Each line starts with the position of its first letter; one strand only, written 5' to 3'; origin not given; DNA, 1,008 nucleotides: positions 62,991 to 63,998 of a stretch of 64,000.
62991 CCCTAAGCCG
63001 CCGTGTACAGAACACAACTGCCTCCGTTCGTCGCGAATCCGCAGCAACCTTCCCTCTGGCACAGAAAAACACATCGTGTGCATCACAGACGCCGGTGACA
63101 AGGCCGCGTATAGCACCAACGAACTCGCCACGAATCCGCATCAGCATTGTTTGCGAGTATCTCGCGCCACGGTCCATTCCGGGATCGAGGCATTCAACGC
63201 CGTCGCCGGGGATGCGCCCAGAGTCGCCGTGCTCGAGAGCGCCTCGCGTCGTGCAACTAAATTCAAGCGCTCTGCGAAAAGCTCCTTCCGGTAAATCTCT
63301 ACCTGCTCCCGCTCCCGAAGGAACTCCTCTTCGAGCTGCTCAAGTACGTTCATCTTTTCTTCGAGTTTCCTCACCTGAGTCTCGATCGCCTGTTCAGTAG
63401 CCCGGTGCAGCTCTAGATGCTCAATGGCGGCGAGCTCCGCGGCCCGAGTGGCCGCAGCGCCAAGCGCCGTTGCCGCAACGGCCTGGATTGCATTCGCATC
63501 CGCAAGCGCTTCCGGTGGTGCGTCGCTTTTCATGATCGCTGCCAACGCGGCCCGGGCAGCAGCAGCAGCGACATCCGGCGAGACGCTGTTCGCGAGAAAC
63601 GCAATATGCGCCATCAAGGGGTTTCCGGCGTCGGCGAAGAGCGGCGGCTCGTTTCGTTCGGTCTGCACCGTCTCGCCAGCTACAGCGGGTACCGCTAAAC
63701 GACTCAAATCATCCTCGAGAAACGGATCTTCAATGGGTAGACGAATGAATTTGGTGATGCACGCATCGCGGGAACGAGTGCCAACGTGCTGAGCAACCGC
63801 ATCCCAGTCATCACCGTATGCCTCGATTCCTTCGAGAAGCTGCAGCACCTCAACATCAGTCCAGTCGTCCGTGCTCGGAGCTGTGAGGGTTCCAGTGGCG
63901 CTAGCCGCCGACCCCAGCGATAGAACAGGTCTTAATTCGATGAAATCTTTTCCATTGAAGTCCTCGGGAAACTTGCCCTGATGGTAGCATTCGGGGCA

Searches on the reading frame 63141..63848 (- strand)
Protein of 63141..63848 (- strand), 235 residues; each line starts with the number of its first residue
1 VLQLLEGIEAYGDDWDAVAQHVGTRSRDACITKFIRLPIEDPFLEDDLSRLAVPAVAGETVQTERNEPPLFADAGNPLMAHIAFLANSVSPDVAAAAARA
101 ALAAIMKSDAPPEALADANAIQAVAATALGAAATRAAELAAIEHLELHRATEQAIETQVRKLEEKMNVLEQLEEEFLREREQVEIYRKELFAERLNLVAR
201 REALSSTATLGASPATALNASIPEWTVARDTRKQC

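Call 56: search_protein_families(library=pfam, max_evalue=0.001, proteins=[window:63141-63848:-])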
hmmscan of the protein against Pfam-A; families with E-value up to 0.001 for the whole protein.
window:63141-63848:- (235 aa): 3 families
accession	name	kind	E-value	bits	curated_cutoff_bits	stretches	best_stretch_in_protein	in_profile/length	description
PF16495.10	SWIRM-assoc_1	-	2.9e-16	59.6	27.2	1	127-204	2-79/84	SWIRM-associated region 1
PF00249.37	Myb_DNA-binding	-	5.6e-07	30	24.4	1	3-35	11-43/46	Myb-like DNA-binding domain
PF13921.12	Myb_DNA-bind_6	-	0.00023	21.7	22.9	1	4-38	9-44/60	Myb-like DNA-binding domain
